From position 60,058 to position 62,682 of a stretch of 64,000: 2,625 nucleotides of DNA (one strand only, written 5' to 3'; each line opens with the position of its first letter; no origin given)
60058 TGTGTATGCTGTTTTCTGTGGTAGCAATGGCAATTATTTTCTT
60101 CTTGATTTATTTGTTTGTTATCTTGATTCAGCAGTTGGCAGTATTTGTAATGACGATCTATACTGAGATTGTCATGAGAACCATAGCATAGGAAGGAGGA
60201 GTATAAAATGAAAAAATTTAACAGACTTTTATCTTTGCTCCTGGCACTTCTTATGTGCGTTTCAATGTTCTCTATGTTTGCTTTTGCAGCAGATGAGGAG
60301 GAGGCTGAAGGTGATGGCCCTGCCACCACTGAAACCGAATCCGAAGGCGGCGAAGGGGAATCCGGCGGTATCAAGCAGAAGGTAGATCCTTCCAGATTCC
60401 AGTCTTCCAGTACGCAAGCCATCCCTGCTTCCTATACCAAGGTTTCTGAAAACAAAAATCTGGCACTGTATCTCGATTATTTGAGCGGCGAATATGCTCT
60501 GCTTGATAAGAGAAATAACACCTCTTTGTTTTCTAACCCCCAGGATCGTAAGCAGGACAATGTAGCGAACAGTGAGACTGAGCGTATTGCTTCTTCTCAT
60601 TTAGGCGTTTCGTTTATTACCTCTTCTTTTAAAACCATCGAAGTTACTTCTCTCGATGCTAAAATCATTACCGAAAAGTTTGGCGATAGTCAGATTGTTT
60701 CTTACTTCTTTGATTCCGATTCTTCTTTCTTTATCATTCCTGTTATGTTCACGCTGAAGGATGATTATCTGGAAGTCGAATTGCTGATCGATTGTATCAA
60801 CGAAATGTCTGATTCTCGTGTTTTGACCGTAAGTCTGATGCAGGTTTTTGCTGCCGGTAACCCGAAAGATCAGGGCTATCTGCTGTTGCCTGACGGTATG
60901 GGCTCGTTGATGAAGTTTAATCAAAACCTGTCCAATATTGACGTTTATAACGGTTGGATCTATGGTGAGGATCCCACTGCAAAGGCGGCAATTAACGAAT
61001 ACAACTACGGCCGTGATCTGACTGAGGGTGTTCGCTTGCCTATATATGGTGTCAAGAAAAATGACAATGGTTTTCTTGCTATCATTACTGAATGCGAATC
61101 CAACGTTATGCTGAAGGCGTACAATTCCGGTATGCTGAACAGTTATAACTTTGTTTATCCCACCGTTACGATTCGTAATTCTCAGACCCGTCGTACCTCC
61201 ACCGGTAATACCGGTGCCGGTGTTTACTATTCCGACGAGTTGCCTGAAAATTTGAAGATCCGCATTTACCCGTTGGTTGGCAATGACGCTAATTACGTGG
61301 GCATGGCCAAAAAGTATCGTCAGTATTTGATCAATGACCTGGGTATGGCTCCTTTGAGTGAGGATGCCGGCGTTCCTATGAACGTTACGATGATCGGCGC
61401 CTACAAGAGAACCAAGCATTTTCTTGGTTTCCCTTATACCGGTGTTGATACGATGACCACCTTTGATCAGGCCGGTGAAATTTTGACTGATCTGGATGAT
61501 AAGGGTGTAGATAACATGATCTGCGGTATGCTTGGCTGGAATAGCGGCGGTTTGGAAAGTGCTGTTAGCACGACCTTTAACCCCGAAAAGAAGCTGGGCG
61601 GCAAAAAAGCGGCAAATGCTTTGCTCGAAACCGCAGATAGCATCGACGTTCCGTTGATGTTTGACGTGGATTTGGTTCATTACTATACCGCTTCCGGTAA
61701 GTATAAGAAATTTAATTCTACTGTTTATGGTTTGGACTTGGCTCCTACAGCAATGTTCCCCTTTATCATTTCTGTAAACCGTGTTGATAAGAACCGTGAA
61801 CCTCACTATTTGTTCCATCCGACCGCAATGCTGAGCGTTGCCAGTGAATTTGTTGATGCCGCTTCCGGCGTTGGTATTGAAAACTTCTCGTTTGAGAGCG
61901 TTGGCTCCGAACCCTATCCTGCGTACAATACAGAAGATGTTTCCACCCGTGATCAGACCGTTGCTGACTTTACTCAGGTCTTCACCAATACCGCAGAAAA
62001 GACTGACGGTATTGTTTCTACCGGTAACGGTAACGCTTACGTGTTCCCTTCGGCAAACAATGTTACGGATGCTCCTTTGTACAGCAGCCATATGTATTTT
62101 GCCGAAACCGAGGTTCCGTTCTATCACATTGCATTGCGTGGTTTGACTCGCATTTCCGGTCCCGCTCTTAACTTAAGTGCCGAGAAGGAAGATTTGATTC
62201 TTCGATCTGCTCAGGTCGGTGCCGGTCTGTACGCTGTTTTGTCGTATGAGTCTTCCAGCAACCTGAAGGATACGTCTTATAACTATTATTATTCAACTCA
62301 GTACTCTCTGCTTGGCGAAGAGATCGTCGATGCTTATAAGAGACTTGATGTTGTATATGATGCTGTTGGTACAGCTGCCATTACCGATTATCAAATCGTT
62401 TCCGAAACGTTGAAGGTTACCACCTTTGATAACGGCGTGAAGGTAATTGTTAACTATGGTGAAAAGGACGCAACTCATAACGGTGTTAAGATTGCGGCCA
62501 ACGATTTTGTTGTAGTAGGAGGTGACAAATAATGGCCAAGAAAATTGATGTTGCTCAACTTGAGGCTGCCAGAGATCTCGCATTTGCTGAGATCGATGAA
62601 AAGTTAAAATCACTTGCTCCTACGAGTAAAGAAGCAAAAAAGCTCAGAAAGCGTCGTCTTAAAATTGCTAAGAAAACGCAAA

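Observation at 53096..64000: Tight operon of at least 8 genes: giant CBM-tandem binding protein, two ABC permease pairs, NHL/TPR propeller, Yip1 membrane protein and a DUF5696-like secreted protein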

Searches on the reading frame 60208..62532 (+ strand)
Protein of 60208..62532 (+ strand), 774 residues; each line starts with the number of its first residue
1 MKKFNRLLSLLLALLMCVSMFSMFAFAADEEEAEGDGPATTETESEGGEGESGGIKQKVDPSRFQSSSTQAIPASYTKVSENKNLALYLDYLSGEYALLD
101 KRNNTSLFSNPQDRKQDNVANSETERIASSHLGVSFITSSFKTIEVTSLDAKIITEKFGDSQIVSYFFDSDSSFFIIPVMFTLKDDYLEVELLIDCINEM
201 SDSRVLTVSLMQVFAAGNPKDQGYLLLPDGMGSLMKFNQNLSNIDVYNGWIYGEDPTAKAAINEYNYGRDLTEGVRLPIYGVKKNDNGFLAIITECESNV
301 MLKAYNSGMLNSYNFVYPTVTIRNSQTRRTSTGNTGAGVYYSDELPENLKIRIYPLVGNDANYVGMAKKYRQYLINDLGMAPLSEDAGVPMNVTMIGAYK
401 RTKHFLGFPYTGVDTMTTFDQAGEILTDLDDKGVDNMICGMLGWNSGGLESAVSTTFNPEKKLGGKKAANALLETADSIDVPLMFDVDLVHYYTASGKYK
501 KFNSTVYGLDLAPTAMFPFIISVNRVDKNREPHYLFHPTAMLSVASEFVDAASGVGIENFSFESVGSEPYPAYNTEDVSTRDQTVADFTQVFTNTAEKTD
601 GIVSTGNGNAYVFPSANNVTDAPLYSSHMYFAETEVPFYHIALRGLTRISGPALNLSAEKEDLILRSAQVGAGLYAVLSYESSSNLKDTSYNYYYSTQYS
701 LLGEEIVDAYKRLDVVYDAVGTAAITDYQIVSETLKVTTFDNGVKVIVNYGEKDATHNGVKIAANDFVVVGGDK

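Call 5: search_protein_families(library=pfam, proteins=[window:60208-62532:+], max_evalue=0.01)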
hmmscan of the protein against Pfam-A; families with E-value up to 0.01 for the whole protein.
window:60208-62532:+ (774 aa): 1 family
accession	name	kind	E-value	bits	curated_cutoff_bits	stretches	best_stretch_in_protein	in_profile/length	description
PF18952.6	DUF5696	-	2.2e-155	519.1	25.6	1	167-767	16-612/612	Family of unknown function (DUF5696)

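Call 6: search_protein_families(library=ncbifam, proteins=[window:60208-62532:+], max_evalue=0.01)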
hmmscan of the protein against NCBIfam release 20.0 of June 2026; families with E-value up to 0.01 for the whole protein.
window:60208-62532:+ (774 aa): 0 families

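Call 7: find_encoding_contigs(protein=window:60208-62532:+, flank=10000, max_places=6)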
Protein window:60208-62532:+ (774 aa): no gene with exactly this product is on record in the collection.

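Call 9: find_homologous_proteins(query=window:60208-62532:+, max_evalue=1e-10)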
Query window:60208-62532:+ (774 aa): 48 proteins with E <= 1e-10 among 8000 candidates.
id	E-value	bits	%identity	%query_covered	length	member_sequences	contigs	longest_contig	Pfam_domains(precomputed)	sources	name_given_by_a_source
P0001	0.0e+0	1730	100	100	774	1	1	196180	PF18952.7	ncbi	-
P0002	0.0e+0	1441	81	100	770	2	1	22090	PF18952.7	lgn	-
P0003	0.0e+0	1376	77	100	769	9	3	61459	PF18952.7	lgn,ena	-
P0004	0.0e+0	1373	77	100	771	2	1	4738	PF18952.7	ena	-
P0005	0.0e+0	1366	77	100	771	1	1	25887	PF18952.7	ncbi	-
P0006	0.0e+0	1282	73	100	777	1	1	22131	PF18952.7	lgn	-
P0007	0.0e+0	1197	67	100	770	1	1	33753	PF18952.7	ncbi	-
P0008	0.0e+0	1192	67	100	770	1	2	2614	PF18952.7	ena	-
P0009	0.0e+0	1187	66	100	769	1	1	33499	PF18952.7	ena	-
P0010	0.0e+0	1171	66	100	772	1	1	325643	PF18952.7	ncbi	-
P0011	0.0e+0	1169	67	100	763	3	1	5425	PF18952.7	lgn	-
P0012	0.0e+0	1154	65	100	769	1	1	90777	PF18952.7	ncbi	-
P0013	0.0e+0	1143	66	100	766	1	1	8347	PF18952.7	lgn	-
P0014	0.0e+0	1128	65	100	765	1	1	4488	PF18952.7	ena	-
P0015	0.0e+0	1121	63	100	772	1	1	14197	PF18952.7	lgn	-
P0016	0.0e+0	1118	64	100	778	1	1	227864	PF18952.7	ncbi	-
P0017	0.0e+0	1064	60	100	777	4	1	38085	PF18952.7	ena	-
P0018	0.0e+0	1038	59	100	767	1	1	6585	PF18952.7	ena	-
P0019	9.6e-275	932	55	99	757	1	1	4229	PF18952.7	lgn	-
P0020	6.1e-193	662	43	100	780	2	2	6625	PF18952.7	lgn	-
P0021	2.6e-172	594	43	91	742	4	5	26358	PF18952.7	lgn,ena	-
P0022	5.9e-167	576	42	91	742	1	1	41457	PF18952.7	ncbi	-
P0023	2.8e-76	276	31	77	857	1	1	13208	PF18952.7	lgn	-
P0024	5.8e-74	268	29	78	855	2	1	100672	PF18952.7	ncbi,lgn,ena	-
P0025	6.1e-74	268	28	100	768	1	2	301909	PF18952.7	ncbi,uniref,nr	ncbi:DUF5696 domain-containing protein [Paenibacillus thermotolerans]|uniref:DUF5696 domain-containi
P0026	2.9e-60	223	29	74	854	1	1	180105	PF18952.7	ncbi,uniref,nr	ncbi:DUF5696 domain-containing protein [Paenibacillus arenilitoris]|uniref:Lipoprotein n=1 Tax=Paeni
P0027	1.1e-56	211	26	91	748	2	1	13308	PF18952.7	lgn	-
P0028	2.1e-53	200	25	90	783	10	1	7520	PF18952.7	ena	-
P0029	1.7e-52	197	27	86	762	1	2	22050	PF18952.7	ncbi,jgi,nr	ncbi:MAG: hypothetical protein E7324_04365 [Clostridiales bacterium]|nr:hypothetical protein [Clostr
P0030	8.6e-52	195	27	89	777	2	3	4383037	PF18952.7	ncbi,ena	-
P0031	1.6e-51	194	27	89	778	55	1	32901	PF18952.7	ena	-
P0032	4.0e-51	193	27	78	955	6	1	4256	PF18952.7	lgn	-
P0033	4.1e-51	193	26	77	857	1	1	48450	PF18952.7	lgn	-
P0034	1.5e-48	184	26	90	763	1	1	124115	PF18952.7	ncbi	-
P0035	3.1e-48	183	26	77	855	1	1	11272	PF18952.7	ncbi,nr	ncbi:MAG: hypothetical protein K9L26_02235 [Candidatus Izimaplasma sp.]|nr:hypothetical protein [Can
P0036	1.7e-44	171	27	77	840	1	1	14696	PF18952.7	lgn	-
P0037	3.5e-43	167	25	92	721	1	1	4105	PF18952.7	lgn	-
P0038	1.1e-42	165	25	76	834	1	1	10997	PF18952.7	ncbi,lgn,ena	-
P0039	3.3e-41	160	25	97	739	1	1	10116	PF18952.7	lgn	-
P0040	1.2e-40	158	24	90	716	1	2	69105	PF18952.7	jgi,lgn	jgi:hypothetical protein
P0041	9.1e-36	142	23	89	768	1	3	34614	PF18952.7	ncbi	-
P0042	1.3e-35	142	24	90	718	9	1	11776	PF18952.7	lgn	-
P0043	4.4e-30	123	24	74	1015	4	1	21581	PF18952.7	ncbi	-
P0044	4.3e-27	113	23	71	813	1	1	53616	PF18952.7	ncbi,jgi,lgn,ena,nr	ncbi:MAG: DUF5696 domain-containing protein [Acholeplasma sp.]|nr:DUF5696 domain-containing protein 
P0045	6.2e-23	100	22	86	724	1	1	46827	PF18952.7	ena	-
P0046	1.2e-22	99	23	69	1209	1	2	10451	PF18952.7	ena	-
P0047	2.2e-19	88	21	68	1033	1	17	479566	PF18952.7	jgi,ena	-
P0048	2.5e-19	88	23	74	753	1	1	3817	PF18952.7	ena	-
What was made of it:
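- The protein is under purifying selection (60-81% identity within the clade, call 9).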

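Call 10: find_encoding_contigs(protein=P0001, flank=10000, max_places=3)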
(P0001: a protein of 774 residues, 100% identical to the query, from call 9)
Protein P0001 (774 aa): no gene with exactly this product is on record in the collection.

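Call 11: find_encoding_contigs(protein=P0010, flank=10000, max_places=3)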
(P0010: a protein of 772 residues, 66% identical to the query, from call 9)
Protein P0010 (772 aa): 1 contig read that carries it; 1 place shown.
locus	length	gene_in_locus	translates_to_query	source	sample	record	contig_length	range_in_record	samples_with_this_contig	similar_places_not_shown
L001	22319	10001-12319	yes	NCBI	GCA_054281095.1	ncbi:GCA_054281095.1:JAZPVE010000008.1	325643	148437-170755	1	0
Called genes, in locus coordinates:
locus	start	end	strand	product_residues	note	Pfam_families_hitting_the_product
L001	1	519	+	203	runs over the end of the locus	-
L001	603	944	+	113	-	PF01245:Ribosomal_L19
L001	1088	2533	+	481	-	PF17767:NAPRTase_N, PF02749:QRPTase_N (weak), PF04095:NAPRTase (weak), PF17956:NAPRTase_C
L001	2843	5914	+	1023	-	PF16990:CBM_35 (faint)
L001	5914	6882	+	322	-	PF00528:BPD_transp_1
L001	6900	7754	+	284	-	PF00528:BPD_transp_1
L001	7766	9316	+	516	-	PF07719:TPR_2 (faint), PF13432:TPR_16 (weak)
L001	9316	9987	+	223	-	PF04893:Yip1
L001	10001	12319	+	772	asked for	PF18952:DUF5696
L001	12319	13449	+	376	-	PF00528:BPD_transp_1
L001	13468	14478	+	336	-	PF00528:BPD_transp_1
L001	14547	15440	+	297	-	PF04055:Radical_SAM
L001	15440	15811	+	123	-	-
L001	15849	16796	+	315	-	PF00056:Ldh_1_N, PF02866:Ldh_1_C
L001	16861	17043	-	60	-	PF07561:DUF1540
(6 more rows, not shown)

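Call 13: find_encoding_contigs(protein=P0025, flank=10000, max_places=2)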
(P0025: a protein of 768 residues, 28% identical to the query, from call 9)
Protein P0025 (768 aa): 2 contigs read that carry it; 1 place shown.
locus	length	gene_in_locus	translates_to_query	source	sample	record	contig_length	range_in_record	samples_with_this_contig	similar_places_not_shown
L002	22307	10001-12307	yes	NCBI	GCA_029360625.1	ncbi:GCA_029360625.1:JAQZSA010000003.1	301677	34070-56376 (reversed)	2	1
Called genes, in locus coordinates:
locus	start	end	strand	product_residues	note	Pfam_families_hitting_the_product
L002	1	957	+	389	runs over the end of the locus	PF13685:Fe-ADH_2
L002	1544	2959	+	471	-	PF01547:SBP_bac_1, PF13416:SBP_bac_8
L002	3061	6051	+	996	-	PF01547:SBP_bac_1, PF13416:SBP_bac_8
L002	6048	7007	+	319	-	PF00528:BPD_transp_1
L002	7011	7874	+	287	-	PF00528:BPD_transp_1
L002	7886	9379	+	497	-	PF13449:Phytase-like (faint), PF08450:SGL (weak), PF25021:TEN_NHL (faint), PF24303:DUF7485 (faint), PF01436:NHL, PF07719:TPR_2 (faint)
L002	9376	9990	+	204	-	PF04893:Yip1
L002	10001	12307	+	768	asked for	PF18952:DUF5696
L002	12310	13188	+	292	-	PF00528:BPD_transp_1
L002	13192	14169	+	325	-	PF00528:BPD_transp_1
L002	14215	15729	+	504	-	PF22848:ASD1_dom, PF06964:Alpha-L-AF_C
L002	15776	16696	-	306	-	PF01022:HTH_5, PF12840:HTH_20, PF01047:MarR (weak)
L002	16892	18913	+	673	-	PF00912:Transgly, PF00905:Transpeptidase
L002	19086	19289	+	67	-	-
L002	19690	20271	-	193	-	PF13302:Acetyltransf_3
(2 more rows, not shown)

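Call 14: find_encoding_contigs(protein=P0030, flank=10000, max_places=2)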
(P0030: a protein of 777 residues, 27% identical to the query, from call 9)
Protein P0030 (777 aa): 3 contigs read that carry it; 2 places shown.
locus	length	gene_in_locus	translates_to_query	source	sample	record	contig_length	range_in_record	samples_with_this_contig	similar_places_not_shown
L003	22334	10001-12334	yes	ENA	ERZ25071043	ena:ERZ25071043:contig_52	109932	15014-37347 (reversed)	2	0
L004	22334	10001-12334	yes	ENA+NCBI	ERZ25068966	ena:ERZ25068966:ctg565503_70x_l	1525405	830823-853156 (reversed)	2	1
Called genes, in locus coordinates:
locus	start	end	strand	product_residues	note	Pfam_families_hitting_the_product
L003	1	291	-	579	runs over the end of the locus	PF00496:SBP_bac_5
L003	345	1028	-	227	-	-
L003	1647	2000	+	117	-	-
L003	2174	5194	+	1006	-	PF01547:SBP_bac_1, PF13416:SBP_bac_8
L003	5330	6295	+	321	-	PF00528:BPD_transp_1 (faint)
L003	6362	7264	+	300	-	PF00528:BPD_transp_1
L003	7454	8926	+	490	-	PF08450:SGL (faint), PF01436:NHL (faint)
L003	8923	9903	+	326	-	PF04893:Yip1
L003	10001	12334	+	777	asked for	PF18952:DUF5696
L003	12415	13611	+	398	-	PF00528:BPD_transp_1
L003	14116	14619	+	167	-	PF00528:BPD_transp_1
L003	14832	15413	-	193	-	-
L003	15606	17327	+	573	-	PF00753:Lactamase_B, PF23023:Anti-Pycsar_Apyc1 (faint), PF12706:Lactamase_B_2, PF22505:RNase_J_b_CASP, PF07521:RMMBL, PF17770:RNase_J_C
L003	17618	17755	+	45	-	-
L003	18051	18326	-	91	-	-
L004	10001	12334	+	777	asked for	PF18952:DUF5696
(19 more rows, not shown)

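Call 15: find_encoding_contigs(protein=P0044, flank=10000, max_places=2)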
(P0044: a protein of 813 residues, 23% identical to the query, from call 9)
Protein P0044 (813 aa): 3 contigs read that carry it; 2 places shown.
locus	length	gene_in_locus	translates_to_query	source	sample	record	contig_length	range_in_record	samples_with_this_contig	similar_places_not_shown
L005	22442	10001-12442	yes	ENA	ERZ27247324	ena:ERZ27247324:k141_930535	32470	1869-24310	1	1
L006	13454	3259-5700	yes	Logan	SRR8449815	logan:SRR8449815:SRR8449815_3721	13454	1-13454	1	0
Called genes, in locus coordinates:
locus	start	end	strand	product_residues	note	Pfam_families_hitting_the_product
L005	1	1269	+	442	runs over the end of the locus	PF02055:Glyco_hydro_30, PF02057:Glyco_hydro_59, PF17189:Glyco_hydro_30C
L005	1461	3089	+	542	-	-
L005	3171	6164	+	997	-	PF13416:SBP_bac_8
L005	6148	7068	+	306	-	PF00528:BPD_transp_1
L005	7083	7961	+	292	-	PF00528:BPD_transp_1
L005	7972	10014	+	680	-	PF01436:NHL (faint), PF00515:TPR_1 (faint), PF07719:TPR_2 (faint), PF04893:Yip1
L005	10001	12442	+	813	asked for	PF18952:DUF5696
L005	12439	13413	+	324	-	PF00528:BPD_transp_1 (weak)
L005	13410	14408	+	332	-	PF00528:BPD_transp_1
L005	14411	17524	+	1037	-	-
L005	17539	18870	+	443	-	PF02055:Glyco_hydro_30, PF17189:Glyco_hydro_30C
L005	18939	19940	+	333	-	PF00356:LacI, PF00532:Peripla_BP_1, PF13407:Peripla_BP_4, PF13377:Peripla_BP_3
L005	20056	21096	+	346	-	-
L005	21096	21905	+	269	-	PF13672:PP2C_2 (weak)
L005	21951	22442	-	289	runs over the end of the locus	PF01430:HSP33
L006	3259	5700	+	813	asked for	PF18952:DUF5696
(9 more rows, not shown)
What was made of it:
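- It occurs in wall-less Acholeplasma and Izimaplasma (calls 9, 15), which argues against a peptidoglycan or teichoic-acid role.
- Tried and rejected: Considered and rejected because the cassette occurs in wall-less Acholeplasma and Izimaplasma (calls 9, 15).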

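Call 16: search_solved_structures(query=window:60208-62532:+, max_evalue=1)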
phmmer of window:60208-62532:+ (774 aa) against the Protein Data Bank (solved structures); distinct sequences matched with E-value up to 1: 0.
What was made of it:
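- Tried and rejected: It found nothing (call 16); only the family profile reached GH129.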

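Call 29: predict_structure(alignment_id=A1)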
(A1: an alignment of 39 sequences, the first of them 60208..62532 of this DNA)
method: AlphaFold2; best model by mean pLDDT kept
length: 774 residues; sequences in the alignment: 39
mean_pLDDT: 86.7   pTM: 0.87
mean pLDDT of the five models: 86.7, 86.5, 86.3, 85.0, 84.9
residues with pLDDT >= 90: 492; 70-90: 198; 50-70: 42; < 50: 42
segments of 3 or more residues with pLDDT < 50: 23-54, 262-266
pLDDT, mean of each block of 10 residues (from residue 1): 63 70 42 30 30 58 89 95 97 95 93 89 86 90 90 94 95 93 97 94 92 94 94 89 79 80 51 88 95 96 89 94 72 56 83 95 97 96 88 95 86 94 97 95 90 84 95 96 93 87 86 80 73 90 93 90 90 88 94 93 93 94 84 88 96 92 96 97 87 90 95 93 94 95 96 94 95 71
secondary structure, 60 per line:
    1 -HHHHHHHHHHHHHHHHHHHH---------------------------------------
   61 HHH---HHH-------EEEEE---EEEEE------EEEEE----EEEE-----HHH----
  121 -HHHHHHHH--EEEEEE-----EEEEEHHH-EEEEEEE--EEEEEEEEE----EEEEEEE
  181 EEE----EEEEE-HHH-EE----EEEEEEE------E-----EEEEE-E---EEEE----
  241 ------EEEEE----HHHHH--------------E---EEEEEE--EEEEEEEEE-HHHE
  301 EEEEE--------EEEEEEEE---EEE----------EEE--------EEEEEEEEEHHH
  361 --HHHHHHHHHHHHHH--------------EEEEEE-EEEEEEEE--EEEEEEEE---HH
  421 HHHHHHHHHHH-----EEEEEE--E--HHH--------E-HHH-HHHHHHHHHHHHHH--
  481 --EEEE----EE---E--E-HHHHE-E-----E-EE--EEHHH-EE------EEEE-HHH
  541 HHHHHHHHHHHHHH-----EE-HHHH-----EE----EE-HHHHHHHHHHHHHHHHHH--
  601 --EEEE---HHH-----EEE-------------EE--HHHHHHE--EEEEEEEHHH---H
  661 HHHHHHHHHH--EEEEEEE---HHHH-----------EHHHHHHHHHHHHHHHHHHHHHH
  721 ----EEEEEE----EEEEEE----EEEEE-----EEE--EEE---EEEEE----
elements in order (helices of 4 or more, strands of 3 or more residues): H2-21 E77-81 E85-89 E96-100 E105-108 H122-129 E132-137 E143-147 E152-158 E161-169 E174-183 E188-192 E204-210 E223-227 E233-236 E247-251 H256-260 E279-284 E287-295 E300-305 E314-321 E325-327 E338-340 E349-357 H363-376 E391-396 E398-405 E408-415 H419-431 E437-442 H465-478 E483-486 H501-504 E533-536 H538-554 H563-566 H581-598 E603-606 E618-620 H638-643 E647-653 H660-670 E673-679 H683-686 H699-720 E725-730 E735-740 E745-749 E755-757 E760-762 E766-770
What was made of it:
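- On GH129 / DagB-like glycoside hydrolases (Pfam PF18952, PF11308): AF2 model pLDDT 86.7 (call 29).
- Tried and rejected: It lies at the end of a helix just before a strand, on the non-catalytic face of the barrel (call 29, inference).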

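Call 31: fold_search(model_id=the predicted structure, library=pdb)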
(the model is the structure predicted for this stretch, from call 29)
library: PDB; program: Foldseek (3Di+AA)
matches with E <= 10: 1212; with E <= 0.001: 378
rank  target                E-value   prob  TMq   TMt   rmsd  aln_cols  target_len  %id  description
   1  5opq_A                4.8e-31  1.00  0.60  0.69   6.4       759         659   13  A 3,6-anhydro-D-galactosidase produced by Zobellia galactanivorans. This is an exo-lytic enzyme that hydrolyzes termin (released 2017-11-29)
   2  8rzk_A                1.0e-30  1.00  0.60  0.69   6.6       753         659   13  The Michaelis complex of ZgGH129 D486N from Zobellia galactanivorans with neo-b/k-oligo-carrageenan tetrasaccharide (b (released 2024-07-31)
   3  5opq_D                2.5e-30  1.00  0.60  0.70   5.9       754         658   14  A 3,6-anhydro-D-galactosidase produced by Zobellia galactanivorans. This is an exo-lytic enzyme that hydrolyzes termin (released 2017-11-29)
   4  5wzq_B                8.4e-26  1.00  0.59  0.73   6.4       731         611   13  Alpha-N-acetylgalactosaminidase NagBb from Bifidobacterium bifidum - quadruple mutant (released 2017-06-07)
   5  5wzr_A                1.1e-25  1.00  0.61  0.74   6.3       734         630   12  Alpha-N-acetylgalactosaminidase NagBb from Bifidobacterium bifidum - Gal-NHAc-DNJ complex (released 2017-06-07)
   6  5wzq_A                2.2e-25  1.00  0.59  0.73   6.6       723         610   13  Alpha-N-acetylgalactosaminidase NagBb from Bifidobacterium bifidum - quadruple mutant (released 2017-06-07)
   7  5wzn_A                2.7e-25  1.00  0.60  0.72   6.7       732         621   12  Alpha-N-acetylgalactosaminidase NagBb from Bifidobacterium bifidum - GalNAc complex (released 2017-06-07)
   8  5wzr_B                7.3e-25  1.00  0.60  0.73   6.5       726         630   12  Alpha-N-acetylgalactosaminidase NagBb from Bifidobacterium bifidum - Gal-NHAc-DNJ complex (released 2017-06-07)
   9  5wzp_B                1.8e-24  1.00  0.59  0.74   6.2       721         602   12  Alpha-N-acetylgalactosaminidase NagBb from Bifidobacterium bifidum - ligand free (released 2017-06-07)
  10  5wzp_A                4.2e-24  1.00  0.59  0.74   6.1       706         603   13  Alpha-N-acetylgalactosaminidase NagBb from Bifidobacterium bifidum - ligand free (released 2017-06-07)
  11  5wzn_B                6.1e-24  1.00  0.61  0.75   6.4       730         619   12  Alpha-N-acetylgalactosaminidase NagBb from Bifidobacterium bifidum - GalNAc complex (released 2017-06-07)
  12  6qev_B                5.5e-20  1.00  0.47  0.30   8.6       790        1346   10  EngBF DARPin Fusion 4b B6 (released 2019-11-06)
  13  6sh9_B                6.4e-20  1.00  0.47  0.30   8.5       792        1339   10  EngBF DARPin Fusion 4b D12 (released 2019-11-06)
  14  6qep                  6.9e-19  1.00  0.48  0.31   8.3       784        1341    9  EngBF DARPin Fusion 4b H14 (released 2019-11-06)
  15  6qfk_A                1.1e-18  1.00  0.47  0.30   8.4       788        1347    9  EngBF DARPin Fusion 4b G10 (released 2019-11-06)
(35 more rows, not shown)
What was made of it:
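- On GH129 / DagB-like glycoside hydrolases (Pfam PF18952, PF11308): Foldseek 5opq E=4.8e-31 and 5wzq E=8.4e-26 (call 31).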
